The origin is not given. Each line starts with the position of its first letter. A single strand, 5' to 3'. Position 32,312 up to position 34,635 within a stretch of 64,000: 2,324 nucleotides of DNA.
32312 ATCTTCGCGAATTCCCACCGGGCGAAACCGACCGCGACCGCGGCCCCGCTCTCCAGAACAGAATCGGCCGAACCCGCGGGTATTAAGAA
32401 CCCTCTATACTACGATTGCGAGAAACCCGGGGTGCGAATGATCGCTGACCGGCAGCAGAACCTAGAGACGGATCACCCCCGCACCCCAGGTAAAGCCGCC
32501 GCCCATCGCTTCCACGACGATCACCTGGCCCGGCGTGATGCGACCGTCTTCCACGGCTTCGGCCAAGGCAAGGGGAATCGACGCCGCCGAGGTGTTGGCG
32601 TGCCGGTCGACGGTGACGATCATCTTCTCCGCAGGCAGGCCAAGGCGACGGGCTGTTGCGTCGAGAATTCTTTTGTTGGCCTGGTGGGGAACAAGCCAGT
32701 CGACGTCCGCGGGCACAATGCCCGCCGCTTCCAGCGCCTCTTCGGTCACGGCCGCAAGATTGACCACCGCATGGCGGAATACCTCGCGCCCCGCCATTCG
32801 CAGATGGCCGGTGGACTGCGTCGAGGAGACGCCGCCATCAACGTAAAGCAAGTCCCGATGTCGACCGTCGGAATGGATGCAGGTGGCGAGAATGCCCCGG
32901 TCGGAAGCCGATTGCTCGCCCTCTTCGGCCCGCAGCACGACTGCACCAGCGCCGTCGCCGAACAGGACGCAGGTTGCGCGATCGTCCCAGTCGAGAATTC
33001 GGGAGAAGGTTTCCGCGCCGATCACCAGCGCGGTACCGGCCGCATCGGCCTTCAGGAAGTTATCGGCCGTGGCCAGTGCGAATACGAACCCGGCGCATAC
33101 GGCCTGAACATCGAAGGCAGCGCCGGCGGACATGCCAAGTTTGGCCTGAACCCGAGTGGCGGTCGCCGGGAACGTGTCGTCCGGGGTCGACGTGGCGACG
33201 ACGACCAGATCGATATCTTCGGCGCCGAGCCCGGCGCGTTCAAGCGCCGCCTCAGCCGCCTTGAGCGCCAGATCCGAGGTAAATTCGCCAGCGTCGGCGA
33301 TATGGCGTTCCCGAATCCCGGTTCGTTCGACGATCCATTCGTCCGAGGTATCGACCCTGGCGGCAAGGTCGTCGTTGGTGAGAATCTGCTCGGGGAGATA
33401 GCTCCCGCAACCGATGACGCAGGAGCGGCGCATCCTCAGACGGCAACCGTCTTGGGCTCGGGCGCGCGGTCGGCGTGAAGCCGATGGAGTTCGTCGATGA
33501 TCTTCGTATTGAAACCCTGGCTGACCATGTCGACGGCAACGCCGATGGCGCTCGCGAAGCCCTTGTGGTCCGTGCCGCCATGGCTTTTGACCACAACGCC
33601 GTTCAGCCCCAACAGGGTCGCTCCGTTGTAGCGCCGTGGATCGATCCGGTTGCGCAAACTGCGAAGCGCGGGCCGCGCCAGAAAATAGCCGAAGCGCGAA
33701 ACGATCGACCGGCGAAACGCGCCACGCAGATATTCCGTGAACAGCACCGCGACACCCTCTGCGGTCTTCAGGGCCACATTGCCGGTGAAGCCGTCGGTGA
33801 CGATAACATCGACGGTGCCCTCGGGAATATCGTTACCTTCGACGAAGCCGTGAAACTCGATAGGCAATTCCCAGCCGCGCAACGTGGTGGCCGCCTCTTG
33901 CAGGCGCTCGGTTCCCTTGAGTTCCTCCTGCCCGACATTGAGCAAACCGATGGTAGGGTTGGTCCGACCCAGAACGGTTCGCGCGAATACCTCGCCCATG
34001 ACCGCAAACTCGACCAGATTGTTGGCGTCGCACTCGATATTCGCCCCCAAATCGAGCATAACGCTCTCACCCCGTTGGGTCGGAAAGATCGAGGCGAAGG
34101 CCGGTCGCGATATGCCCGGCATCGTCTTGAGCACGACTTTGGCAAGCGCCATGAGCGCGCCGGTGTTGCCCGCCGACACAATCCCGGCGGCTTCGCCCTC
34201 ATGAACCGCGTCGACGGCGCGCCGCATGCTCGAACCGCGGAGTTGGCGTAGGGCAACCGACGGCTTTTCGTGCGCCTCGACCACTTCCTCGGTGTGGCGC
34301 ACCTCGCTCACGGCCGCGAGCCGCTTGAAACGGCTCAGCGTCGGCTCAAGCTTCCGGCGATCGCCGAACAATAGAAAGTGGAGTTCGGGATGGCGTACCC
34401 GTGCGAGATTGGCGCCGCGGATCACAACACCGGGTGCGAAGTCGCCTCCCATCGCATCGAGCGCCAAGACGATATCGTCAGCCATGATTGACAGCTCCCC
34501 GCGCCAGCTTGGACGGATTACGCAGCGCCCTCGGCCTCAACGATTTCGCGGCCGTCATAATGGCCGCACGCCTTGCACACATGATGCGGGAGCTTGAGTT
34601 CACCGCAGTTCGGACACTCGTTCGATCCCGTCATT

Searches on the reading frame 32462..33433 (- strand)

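Call 35: search_protein_families(library=pfam, proteins=[window:32462-33433:-], max_evalue=0.00001)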
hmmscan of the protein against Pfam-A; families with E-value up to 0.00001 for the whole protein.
window:32462-33433:- (323 aa): 3 families
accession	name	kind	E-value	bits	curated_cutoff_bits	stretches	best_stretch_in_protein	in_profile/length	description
PF08541.16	ACP_syn_III_C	-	8.4e-38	128.9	26.6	1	234-322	1-89/90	3-Oxoacyl-[acyl-carrier-protein (ACP)] synthase III C terminal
PF08545.16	ACP_syn_III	-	3.2e-29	101.1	24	1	107-190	1-80/80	3-Oxoacyl-[acyl-carrier-protein (ACP)] synthase III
PF00108.29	Thiolase_N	-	2.1e-08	34.3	26.4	1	46-145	17-117/260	Thiolase, N-terminal domain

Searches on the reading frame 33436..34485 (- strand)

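Call 35: search_protein_families(library=pfam, proteins=[window:33436-34485:-], max_evalue=0.00001)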
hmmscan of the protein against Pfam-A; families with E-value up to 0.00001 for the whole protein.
window:33436-34485:- (349 aa): 1 family
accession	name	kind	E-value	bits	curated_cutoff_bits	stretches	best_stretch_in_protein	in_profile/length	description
PF02504.20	FA_synthesis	-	1.7e-106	356.4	29.1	1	6-327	2-323/324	Fatty acid synthesis protein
